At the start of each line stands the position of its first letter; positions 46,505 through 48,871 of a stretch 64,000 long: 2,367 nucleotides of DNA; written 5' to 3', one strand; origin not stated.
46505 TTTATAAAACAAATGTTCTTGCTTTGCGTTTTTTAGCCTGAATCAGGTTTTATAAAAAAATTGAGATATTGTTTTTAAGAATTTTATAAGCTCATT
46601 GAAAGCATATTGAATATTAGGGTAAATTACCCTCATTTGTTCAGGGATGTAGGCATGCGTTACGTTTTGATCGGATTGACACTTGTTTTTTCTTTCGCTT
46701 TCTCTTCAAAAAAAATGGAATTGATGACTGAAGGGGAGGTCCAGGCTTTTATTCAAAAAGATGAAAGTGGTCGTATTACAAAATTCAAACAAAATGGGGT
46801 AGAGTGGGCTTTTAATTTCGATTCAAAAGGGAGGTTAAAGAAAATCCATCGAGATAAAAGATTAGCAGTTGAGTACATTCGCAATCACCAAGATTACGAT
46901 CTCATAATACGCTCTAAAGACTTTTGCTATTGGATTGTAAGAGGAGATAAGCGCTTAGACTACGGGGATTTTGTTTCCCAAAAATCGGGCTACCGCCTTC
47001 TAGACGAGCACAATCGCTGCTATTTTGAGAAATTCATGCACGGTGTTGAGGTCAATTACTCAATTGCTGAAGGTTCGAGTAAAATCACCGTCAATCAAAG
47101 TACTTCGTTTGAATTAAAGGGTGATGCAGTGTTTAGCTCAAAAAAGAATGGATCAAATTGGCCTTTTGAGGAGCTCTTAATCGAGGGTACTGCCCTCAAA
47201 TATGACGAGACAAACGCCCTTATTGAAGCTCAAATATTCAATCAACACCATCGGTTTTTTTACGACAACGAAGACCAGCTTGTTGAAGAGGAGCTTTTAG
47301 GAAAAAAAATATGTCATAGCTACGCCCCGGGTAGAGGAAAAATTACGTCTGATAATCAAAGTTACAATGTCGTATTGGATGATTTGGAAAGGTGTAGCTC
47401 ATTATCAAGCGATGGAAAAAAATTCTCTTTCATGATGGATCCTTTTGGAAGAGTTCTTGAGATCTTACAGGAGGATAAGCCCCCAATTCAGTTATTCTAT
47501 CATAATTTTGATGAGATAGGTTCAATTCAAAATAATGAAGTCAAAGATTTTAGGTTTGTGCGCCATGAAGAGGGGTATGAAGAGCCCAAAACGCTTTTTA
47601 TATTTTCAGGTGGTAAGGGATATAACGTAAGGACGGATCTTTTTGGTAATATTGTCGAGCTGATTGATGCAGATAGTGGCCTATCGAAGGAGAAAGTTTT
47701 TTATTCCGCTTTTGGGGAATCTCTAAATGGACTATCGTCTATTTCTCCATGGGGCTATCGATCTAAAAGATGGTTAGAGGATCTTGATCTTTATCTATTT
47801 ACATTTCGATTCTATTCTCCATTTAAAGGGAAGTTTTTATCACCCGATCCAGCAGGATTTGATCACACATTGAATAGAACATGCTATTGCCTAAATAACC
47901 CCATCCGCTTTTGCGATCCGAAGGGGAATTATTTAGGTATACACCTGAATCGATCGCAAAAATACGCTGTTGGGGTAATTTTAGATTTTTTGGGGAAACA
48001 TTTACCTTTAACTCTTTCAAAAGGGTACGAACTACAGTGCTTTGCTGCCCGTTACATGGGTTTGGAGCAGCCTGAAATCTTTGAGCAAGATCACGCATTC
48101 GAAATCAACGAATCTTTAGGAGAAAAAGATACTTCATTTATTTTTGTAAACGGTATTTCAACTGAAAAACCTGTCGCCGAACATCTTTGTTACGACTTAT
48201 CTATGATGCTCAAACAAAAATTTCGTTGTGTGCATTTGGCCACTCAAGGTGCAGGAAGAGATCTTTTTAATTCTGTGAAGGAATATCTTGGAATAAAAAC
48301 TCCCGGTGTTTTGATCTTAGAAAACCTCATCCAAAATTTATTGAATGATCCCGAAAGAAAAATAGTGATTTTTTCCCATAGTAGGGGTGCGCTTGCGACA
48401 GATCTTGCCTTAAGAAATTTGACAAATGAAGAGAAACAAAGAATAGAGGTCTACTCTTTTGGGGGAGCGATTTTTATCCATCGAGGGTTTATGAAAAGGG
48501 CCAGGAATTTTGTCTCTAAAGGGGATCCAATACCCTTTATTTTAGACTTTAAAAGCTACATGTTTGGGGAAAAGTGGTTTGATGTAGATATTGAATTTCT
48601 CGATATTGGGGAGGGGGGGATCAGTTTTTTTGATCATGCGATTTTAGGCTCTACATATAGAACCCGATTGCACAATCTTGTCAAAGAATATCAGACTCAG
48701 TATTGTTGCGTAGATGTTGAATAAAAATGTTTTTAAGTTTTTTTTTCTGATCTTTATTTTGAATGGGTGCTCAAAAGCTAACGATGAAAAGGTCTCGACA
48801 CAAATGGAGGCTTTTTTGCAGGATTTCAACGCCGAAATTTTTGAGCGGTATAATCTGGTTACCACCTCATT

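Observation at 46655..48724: Miniature, Sec-signal-bearing Rhs polymorphic toxin with an alpha/beta-hydrolase-like C-terminal domain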

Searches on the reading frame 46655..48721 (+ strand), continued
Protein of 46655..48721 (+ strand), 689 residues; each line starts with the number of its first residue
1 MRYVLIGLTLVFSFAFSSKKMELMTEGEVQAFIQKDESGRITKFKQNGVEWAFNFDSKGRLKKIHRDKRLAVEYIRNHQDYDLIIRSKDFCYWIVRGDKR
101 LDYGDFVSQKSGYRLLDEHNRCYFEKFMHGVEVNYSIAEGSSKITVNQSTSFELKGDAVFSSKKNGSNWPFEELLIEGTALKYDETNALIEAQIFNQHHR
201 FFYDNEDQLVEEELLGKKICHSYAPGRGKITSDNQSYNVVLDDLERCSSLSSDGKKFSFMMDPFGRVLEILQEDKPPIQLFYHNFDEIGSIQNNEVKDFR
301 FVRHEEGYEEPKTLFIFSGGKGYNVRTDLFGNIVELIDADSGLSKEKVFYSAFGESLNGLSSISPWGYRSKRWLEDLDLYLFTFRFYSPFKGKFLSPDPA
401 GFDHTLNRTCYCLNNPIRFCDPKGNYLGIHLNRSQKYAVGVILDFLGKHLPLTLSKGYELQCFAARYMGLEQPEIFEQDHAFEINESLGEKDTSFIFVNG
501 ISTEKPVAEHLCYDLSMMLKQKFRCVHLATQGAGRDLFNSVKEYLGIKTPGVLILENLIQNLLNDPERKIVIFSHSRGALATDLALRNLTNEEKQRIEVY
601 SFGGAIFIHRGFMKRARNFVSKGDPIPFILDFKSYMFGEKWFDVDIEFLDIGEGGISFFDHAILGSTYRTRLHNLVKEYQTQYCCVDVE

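Call 56: find_related_loci(query=A4, collection=genome_contigs, flank=6000)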
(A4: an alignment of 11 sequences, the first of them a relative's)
Query A4 (689 aa) in genome_contigs; peptide patterns used: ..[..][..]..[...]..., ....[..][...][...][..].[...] (x = any residue, [..] = any of these).
28 stretches matched a pattern; 7 encode a relative of the query (tblastn E <= 1e-3); 7 distinct loci.
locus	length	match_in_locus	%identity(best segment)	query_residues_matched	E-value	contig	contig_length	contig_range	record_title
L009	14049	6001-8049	66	1-683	0e+0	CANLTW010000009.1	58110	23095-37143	MAG: Chlamydiae bacterium isolate ZE-3nov15-36 genome assembly, contig: ZE-3nov15-C134, whole genome shotgun sequence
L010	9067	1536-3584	64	1-683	0e+0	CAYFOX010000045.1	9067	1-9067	MAG TPA_asm: uncultured bacterium isolate ERP107066_co1_15 genome assembly, contig: NODE_7856_length_9067_cov_4.068686,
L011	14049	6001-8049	52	1-683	0e+0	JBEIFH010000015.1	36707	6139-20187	MAG: Chlamydiia bacterium isolate Sample-102-S2-bin-28 Sample_102_S2-bin_28-k141_1934903, whole genome shotgun sequence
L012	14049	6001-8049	51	1-683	0e+0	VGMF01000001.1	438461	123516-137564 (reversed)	MAG: Chlamydiae bacterium isolate K_DeepCast_35m_m2_096 K_DeepCast_35m_m2_096_Ga0194129_10000011, whole genome shotgun s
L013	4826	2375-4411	42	8-683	7e-172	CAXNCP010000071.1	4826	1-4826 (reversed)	MAG: Chlamydiia bacterium isolate MsE-01oct19-142 genome assembly, contig: MsE-01oct19-C25357, whole genome shotgun sequ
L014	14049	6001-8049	43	4-683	2e-168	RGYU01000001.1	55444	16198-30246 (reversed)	MAG: Chlamydiae bacterium isolate WBA_3_062 contig_100_0, whole genome shotgun sequence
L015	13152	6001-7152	26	228-631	1e-24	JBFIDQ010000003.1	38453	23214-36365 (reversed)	MAG: Chlamydiales bacterium isolate Mix_sand11.2021.09.D.51 k141_117239_length_38453_cov_9.0094, whole genome shotgun se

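Call 61: list_cluster_members(proteins=[P0007, P0013, P0014, P0016, P0018, P0021, P0026, P0036, P0045, P0010])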
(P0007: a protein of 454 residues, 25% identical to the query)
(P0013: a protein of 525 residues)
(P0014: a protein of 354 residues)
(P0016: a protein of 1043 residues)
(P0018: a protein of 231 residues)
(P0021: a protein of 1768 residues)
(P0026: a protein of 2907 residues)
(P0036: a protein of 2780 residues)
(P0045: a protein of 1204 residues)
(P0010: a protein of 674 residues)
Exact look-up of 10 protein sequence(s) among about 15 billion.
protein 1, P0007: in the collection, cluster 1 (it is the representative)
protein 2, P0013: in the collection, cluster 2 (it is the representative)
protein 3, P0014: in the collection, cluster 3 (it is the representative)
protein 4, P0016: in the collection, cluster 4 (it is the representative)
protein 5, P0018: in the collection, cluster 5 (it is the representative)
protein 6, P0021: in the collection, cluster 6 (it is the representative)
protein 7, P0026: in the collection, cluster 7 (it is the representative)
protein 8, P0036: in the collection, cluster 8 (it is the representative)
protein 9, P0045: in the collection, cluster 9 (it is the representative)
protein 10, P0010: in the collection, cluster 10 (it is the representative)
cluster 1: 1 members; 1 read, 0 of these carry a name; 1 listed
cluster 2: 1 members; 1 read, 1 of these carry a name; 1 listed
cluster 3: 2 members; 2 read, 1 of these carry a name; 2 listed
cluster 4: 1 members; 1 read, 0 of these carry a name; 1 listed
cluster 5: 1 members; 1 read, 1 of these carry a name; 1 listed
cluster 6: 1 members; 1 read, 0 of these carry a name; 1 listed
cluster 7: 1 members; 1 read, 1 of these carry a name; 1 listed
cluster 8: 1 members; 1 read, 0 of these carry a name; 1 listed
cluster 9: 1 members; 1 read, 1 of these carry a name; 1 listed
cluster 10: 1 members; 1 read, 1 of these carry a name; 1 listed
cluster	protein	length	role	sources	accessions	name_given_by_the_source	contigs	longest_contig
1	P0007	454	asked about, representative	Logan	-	-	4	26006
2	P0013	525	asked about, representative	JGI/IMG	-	hypothetical protein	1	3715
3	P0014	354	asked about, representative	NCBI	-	-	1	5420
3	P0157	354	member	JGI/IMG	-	hypothetical protein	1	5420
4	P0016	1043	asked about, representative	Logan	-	-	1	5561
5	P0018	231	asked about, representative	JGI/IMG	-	hypothetical protein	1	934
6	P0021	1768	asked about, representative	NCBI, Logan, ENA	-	-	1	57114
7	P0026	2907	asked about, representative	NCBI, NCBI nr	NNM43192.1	MAG: hypothetical protein HKM07_02490 [Chlamydiae bacterium] | hypothetical protein [Chlamydiota bacterium]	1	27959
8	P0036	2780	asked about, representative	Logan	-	-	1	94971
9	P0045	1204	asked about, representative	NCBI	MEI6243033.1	MAG: RHS repeat-associated core domain-containing protein, partial [Chlamydiota bacterium]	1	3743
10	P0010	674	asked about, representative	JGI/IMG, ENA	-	RHS repeat-associated protein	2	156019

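Call 71: find_homologous_proteins(query=L006:6070-6639:+, max_evalue=0.001)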
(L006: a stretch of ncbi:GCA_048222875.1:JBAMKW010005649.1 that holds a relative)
Query L006:6070-6639:+ (190 aa): 12 proteins with E <= 0.001 among 51 candidates.
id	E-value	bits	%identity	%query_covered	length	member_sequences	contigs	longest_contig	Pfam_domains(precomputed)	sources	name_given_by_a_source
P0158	1.1e-120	419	100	100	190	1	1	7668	-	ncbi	-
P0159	2.7e-54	202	52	93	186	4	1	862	-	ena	-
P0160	7.6e-52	194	53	93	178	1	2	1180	-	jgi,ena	-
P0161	1.2e-51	194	55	78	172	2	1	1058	-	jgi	-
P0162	4.8e-51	192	50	95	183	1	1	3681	-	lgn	-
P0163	8.2e-51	191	52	92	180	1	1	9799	-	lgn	-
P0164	3.5e-42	163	49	90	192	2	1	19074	-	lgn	-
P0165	4.8e-41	159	47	87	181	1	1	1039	-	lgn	-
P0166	2.4e-40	157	49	81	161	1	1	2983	-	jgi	jgi:hypothetical protein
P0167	1.4e-38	151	45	92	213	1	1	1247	-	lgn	-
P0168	1.2e-36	145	50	77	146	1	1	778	-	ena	-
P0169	4.3e-35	140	49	65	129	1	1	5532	-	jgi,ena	-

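Call 72: find_encoding_contigs(protein=P0164, flank=7000, max_places=2)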
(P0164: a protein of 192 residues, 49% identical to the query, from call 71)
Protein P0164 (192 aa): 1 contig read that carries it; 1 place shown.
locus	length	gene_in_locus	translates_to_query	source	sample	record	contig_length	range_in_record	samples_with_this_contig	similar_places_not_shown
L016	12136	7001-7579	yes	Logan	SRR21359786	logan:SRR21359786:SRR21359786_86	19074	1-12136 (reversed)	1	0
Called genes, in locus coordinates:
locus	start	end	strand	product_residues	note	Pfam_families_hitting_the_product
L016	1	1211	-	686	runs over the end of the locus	PF07731:Cu-oxidase_2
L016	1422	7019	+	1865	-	PF20148:DUF6531 (weak), PF05593:RHS_repeat (faint), PF25023:TEN_YD-shell, PF05095:DUF687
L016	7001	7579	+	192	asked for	-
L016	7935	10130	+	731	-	PF00632:HECT (weak)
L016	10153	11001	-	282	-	PF00293:NUDIX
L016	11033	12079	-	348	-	-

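Call 73: find_encoding_contigs(protein=P0163, flank=7000, max_places=2)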
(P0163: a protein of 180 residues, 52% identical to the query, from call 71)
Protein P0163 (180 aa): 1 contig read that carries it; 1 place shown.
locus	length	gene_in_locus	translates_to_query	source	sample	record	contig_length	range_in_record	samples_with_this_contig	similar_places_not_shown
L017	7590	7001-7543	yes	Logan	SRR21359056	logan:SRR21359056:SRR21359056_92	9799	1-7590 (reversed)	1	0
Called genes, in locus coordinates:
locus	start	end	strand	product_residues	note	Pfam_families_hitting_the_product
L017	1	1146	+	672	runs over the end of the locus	PF17975:RNR_Alpha (weak), PF21995:RNR-II_ins_dom (faint)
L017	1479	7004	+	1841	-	PF20148:DUF6531 (weak), PF05593:RHS_repeat (faint), PF25023:TEN_YD-shell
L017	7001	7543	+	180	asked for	-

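Call 74: find_encoding_contigs(protein=P0169, flank=5000, max_places=2)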
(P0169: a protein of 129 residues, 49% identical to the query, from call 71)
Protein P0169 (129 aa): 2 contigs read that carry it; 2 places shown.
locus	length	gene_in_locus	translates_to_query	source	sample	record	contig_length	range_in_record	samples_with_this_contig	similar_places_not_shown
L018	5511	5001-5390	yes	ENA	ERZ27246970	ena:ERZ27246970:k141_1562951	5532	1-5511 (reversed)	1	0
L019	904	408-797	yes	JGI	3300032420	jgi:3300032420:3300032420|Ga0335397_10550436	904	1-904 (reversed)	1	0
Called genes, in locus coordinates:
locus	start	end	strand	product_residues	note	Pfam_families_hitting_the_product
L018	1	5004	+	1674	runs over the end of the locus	?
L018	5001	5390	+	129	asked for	-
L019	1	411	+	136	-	?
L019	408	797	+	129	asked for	-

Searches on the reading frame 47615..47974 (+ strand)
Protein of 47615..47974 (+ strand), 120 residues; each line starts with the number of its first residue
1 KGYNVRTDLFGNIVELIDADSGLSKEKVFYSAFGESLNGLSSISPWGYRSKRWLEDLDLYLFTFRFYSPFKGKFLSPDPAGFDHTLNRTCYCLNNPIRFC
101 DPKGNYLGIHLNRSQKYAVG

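Call 57: search_solved_structures(query=window:47615-47974:+, max_evalue=0.01, show_alignments=5)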
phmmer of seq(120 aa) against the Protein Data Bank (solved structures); distinct sequences matched with E-value up to 0.01: 18.
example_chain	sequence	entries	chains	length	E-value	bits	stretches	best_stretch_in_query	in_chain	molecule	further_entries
4igl_B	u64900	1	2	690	2.9e-08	37.6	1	55-104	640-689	YenC2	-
9c4k_Q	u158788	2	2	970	4.3e-08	37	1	55-104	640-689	Toxin subunit YenC2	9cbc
6h6e_F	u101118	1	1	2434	2.6e-06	31.2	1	10-104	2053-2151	TcdB2,TccC3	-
6suf_F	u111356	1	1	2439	2.6e-06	31.2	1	10-104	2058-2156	TcdB2,TccC3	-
6sup_A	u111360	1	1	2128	2.7e-06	31.2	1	10-104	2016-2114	TcdB2,TccC3,Cell division control protein 42 homolog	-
6suq_A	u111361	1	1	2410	3.7e-06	30.7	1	10-104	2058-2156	TcdB2,TccC3,Genome polyprotein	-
5kis_B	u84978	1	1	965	4.6e-06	30.4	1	9-104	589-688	RHS2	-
6h6g_A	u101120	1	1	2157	4.7e-06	30.4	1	10-104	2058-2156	TcdB2,TccC3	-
4o9x_A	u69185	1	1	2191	4.9e-06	30.4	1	10-104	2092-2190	TcdB2, TccC3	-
7q97_A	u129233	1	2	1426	6.9e-06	29.9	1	56-104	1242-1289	Rhs family protein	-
6l7i_G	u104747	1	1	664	8e-06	29.7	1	17-104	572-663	TccC2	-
6h6f_F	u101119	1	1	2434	3.5e-05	27.6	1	10-104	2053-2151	TcdB2,TccC3,TccC3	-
6sue_F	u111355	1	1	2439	3.6e-05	27.6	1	10-104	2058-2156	TcdB2,TccC3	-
8uy4_A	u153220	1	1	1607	0.00023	25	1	54-104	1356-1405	Tse15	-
8cp6_B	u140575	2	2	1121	0.0012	22.6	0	48-104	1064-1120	Toxin protein Tse5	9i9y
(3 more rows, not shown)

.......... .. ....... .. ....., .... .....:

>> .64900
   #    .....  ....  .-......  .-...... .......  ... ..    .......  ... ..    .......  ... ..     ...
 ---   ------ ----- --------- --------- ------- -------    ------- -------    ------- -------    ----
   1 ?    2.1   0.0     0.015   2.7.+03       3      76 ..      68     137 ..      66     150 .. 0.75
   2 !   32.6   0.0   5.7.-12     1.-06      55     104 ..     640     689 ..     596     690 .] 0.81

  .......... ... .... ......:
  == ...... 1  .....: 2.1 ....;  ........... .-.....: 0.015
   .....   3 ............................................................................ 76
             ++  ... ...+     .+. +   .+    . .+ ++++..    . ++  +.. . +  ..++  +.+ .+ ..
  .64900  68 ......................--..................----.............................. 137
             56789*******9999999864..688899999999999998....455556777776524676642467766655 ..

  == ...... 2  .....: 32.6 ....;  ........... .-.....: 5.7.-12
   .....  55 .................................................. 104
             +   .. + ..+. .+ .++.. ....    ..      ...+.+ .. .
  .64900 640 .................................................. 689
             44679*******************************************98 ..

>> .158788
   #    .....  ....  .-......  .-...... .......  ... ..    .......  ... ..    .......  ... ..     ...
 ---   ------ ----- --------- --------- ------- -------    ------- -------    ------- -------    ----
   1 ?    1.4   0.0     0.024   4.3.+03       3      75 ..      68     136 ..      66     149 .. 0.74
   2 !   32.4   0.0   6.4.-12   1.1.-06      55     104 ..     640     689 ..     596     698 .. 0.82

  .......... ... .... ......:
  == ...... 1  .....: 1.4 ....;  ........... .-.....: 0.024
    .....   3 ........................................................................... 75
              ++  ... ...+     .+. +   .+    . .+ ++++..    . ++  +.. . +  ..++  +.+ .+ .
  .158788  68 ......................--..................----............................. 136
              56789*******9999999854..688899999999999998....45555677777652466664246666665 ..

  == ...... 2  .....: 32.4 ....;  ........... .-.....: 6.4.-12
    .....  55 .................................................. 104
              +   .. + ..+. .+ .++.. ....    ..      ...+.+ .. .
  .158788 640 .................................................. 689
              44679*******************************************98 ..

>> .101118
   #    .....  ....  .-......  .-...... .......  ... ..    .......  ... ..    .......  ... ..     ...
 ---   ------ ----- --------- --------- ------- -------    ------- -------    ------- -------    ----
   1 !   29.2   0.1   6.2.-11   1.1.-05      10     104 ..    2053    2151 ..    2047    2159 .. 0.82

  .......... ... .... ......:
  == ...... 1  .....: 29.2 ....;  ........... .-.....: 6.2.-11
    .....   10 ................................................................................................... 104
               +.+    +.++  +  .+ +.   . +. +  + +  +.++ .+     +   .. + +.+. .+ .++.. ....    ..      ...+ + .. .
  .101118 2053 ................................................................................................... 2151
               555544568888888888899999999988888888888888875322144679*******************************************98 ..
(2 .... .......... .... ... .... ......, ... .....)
